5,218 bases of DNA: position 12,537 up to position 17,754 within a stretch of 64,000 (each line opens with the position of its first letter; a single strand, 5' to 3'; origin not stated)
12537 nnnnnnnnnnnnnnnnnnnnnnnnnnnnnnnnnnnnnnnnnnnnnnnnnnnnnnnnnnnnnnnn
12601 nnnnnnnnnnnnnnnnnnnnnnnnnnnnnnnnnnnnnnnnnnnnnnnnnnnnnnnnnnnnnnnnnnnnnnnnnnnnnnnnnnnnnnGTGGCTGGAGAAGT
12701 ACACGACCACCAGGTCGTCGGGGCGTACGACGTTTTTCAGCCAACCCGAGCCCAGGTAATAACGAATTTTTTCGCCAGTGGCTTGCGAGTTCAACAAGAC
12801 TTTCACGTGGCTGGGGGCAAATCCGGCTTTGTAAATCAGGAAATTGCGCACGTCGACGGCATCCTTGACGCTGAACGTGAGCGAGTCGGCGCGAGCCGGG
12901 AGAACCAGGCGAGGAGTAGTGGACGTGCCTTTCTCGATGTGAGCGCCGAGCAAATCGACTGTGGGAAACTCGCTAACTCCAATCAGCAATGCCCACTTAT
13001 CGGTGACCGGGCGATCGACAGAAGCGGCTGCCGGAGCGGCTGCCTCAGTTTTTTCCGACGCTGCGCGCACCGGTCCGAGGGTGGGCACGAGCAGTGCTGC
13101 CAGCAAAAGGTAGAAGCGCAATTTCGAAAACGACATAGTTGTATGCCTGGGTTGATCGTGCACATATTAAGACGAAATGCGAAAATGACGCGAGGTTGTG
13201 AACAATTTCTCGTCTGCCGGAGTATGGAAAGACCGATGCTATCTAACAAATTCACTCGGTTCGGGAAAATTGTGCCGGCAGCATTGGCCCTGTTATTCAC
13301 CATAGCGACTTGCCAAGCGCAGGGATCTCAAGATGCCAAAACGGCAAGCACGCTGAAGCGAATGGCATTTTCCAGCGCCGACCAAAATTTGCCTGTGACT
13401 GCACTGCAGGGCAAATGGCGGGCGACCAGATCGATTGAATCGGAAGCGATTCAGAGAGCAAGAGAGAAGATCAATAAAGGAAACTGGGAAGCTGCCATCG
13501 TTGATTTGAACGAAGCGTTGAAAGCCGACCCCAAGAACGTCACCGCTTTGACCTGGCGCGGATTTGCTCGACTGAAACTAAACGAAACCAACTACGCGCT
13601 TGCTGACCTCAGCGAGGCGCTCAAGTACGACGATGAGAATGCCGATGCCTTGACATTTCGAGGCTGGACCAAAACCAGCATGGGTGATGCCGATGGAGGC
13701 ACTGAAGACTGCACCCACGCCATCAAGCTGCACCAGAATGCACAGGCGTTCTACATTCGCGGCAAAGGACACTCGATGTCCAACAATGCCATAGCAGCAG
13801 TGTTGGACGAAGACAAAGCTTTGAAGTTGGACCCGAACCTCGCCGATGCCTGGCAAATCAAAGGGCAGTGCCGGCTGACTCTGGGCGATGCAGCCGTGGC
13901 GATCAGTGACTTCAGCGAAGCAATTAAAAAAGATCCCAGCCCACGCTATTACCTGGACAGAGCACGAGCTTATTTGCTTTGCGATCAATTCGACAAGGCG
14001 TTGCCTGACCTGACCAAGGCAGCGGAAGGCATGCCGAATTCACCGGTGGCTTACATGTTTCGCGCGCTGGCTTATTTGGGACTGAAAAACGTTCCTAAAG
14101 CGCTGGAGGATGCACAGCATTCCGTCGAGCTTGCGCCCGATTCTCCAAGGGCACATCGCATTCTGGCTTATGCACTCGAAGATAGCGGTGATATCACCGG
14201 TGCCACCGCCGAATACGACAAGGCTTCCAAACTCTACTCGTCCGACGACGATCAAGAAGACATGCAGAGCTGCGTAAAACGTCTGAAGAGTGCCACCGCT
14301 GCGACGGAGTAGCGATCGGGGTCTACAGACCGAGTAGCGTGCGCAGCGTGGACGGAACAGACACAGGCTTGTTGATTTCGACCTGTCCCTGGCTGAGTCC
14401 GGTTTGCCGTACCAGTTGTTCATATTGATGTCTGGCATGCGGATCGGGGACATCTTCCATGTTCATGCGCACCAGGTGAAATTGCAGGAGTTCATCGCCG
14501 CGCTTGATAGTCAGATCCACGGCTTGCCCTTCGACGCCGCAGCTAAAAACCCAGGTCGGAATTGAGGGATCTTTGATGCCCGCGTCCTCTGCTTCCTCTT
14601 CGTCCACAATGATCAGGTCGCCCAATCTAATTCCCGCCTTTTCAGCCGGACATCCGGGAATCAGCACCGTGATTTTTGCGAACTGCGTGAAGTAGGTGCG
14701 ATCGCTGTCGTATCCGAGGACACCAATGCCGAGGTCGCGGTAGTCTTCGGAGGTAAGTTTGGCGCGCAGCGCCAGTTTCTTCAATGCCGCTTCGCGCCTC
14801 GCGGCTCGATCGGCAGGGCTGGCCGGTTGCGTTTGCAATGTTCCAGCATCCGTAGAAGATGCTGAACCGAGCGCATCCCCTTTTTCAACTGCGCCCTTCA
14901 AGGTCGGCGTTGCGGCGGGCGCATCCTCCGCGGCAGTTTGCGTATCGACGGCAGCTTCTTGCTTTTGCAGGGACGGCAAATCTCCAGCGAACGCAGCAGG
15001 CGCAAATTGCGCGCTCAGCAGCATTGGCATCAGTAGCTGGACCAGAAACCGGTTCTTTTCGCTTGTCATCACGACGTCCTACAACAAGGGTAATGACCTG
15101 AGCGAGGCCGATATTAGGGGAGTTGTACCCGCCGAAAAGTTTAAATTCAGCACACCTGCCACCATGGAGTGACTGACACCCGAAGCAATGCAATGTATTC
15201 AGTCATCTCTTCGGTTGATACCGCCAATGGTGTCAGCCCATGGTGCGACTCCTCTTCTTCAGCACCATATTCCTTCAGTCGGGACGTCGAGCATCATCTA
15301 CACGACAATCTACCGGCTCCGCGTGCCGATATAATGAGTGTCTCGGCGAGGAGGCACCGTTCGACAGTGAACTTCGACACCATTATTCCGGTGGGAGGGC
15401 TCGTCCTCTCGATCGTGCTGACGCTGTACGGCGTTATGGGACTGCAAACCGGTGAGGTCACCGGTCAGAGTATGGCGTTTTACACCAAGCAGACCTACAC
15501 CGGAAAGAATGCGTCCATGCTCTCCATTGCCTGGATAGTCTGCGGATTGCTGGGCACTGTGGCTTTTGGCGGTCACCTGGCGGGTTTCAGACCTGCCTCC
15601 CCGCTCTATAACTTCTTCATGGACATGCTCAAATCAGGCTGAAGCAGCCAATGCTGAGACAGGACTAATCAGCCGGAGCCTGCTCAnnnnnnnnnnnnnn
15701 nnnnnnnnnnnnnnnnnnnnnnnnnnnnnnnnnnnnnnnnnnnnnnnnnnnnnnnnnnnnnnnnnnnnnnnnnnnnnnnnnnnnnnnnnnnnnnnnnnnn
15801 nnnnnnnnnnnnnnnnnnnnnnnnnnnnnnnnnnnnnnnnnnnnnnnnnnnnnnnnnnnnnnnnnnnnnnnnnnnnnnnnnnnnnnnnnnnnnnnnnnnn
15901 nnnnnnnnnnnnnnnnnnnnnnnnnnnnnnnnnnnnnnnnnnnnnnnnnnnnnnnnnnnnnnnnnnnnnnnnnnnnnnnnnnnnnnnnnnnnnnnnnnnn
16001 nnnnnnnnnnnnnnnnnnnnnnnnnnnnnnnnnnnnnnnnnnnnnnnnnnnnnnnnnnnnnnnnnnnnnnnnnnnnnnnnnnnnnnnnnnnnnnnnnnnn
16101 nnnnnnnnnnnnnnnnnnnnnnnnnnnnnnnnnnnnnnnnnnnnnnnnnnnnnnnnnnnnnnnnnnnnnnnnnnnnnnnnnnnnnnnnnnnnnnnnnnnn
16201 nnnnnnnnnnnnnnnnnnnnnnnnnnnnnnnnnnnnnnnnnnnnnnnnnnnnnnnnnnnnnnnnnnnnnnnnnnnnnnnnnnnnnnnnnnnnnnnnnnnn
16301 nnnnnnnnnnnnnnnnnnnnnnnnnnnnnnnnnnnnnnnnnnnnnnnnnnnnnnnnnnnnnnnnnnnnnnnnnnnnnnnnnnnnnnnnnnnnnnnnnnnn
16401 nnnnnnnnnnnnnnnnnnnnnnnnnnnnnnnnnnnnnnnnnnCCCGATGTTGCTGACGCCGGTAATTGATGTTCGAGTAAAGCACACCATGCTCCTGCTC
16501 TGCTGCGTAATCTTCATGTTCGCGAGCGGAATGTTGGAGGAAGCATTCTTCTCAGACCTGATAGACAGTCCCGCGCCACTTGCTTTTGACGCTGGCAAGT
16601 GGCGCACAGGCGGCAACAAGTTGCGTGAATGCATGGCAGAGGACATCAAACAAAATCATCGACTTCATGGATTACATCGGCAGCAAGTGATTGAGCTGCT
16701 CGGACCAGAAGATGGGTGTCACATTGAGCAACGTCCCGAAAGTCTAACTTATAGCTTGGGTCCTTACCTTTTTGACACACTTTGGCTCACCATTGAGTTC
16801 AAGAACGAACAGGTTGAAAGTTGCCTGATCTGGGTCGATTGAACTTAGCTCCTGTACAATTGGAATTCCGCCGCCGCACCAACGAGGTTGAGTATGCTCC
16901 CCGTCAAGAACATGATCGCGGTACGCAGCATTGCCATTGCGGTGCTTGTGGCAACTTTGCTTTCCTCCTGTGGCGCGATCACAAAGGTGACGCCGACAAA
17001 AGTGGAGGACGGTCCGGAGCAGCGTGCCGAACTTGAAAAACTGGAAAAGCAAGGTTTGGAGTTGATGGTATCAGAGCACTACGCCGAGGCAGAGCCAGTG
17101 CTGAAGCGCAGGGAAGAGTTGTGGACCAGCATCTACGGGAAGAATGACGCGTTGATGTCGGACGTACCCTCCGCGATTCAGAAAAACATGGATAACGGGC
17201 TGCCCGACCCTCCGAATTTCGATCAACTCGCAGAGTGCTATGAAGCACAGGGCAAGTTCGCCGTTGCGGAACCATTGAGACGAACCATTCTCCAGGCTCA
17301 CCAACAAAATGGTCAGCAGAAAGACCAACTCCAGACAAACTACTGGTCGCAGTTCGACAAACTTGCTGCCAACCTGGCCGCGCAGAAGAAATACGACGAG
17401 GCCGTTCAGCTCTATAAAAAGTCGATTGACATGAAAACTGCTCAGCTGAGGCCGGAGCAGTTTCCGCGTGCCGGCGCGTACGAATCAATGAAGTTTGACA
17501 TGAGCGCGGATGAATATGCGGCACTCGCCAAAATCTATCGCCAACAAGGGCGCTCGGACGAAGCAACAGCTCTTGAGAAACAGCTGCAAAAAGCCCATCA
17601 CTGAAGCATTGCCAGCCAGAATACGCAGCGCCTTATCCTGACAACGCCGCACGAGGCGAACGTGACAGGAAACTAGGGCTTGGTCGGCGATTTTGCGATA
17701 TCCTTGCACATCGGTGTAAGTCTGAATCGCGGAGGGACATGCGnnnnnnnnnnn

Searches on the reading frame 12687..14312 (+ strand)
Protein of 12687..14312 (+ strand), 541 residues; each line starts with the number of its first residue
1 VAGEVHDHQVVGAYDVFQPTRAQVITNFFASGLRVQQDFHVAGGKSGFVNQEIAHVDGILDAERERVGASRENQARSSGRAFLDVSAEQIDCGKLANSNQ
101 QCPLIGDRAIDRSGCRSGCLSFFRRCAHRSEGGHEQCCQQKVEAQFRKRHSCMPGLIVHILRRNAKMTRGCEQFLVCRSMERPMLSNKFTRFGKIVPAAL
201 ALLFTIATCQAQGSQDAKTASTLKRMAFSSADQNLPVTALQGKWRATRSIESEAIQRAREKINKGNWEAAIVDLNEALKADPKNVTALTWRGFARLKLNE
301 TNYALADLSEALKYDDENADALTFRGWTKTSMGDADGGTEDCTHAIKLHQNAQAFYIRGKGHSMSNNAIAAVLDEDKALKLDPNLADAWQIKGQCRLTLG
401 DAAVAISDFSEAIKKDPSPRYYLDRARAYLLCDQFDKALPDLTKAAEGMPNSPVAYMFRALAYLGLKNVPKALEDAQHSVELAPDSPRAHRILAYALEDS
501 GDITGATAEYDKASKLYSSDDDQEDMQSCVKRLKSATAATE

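Call 12: search_protein_families(library=pfam, proteins=[window:12687-14312:+], max_evalue=0.001)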
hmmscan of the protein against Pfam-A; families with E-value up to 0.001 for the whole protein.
window:12687-14312:+ (541 aa): 13 families
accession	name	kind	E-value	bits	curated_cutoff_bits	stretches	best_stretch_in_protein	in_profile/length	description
PF07719.23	TPR_2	-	3.2e-24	83.4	27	0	455-485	3-33/34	Tetratricopeptide repeat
PF00515.34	TPR_1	-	4.4e-22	77.4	27.8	0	454-485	2-33/34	Tetratricopeptide repeat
PF13371.12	TPR_9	-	5.2e-18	65.3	35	0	262-322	6-66/73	Tetratricopeptide repeat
PF13432.12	TPR_16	-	4.2e-16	59.5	32.7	1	459-519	3-63/65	Tetratricopeptide repeat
PF13431.12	TPR_17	-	8.3e-15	54.2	24.4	0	376-401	3-28/34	Tetratricopeptide repeat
PF13414.12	TPR_11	-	9.5e-15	54.5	26.8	1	264-298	7-41/42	TPR repeat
PF13181.12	TPR_8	-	2.2e-13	49.6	25.7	0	386-417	1-32/34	Tetratricopeptide repeat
PF13428.12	TPR_14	-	1e-11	44.7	23.5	0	454-495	2-43/44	Tetratricopeptide repeat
PF14559.12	TPR_19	-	2.7e-11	44.1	25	1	434-494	6-66/68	Tetratricopeptide repeat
PF25062.1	ARM_TT21_N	-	1.9e-07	31.5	40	0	376-467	124-216/222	Tetratricopeptide repeat protein 21 N-terminal ARM repeat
PF25575.1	TPR_BSK1_C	-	2.9e-07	30.8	42.2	0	401-459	57-117/118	Serine/threonine-protein kinase BSK1-like, TPR repeats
PF12895.13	ANAPC3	-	2.7e-05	24.8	27.2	0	434-506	4-75/82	Anaphase-promoting complex, cyclosome, subunit 3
PF23914.1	TPR_CcmH_CycH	-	0.00024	21.4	42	0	378-419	42-83/158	Cytochrome c-type biogenesis protein H TPR domain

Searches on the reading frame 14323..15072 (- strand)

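Call 12: search_protein_families(library=pfam, proteins=[window:14323-15072:-], max_evalue=0.001)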
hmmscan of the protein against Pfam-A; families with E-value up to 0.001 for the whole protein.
window:14323-15072:- (249 aa): 1 family
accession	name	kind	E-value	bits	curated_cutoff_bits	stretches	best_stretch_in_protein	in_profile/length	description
PF17820.7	PDZ_6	-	2.1e-05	24.6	27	1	134-155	2-23/54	PDZ domain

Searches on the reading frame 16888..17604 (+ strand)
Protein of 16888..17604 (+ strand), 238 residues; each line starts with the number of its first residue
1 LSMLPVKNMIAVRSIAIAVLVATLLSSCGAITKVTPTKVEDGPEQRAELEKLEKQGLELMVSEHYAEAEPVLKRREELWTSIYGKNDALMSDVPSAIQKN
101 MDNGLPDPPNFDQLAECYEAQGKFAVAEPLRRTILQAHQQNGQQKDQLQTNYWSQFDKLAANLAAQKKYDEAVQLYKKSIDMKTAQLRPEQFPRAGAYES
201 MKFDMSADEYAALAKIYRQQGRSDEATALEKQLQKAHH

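Call 12: search_protein_families(library=pfam, proteins=[window:16888-17604:+], max_evalue=0.001)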
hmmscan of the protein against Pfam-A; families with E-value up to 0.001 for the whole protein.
window:16888-17604:+ (238 aa): 9 families
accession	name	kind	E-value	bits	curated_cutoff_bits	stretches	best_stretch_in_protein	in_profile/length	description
PF13424.12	TPR_12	-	6.4e-08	33.1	30.1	1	113-184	8-76/77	Tetratricopeptide repeat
PF13176.12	TPR_7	-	8.5e-08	32.1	27.9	0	211-228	3-20/36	Tetratricopeptide repeat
PF07719.23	TPR_2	-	2.9e-07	30.5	27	0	158-181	6-29/34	Tetratricopeptide repeat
PF13374.12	TPR_10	-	8e-06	26.1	27.5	0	157-182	6-31/42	Tetratricopeptide repeat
PF13428.12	TPR_14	-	9.3e-06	26.3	23.5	0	208-228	2-22/44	Tetratricopeptide repeat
PF00515.34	TPR_1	-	3.2e-05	24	27.8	0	163-181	11-29/34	Tetratricopeptide repeat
PF24885.1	TPR_NPHP3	-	7.4e-05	22.7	100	0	88-232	72-208/239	Nephrocystin-3 TPR domain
PF13181.12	TPR_8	-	0.00023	21.5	25.7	0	164-183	12-31/34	Tetratricopeptide repeat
PF14559.12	TPR_19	-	0.00038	21.2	25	0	163-182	1-20/68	Tetratricopeptide repeat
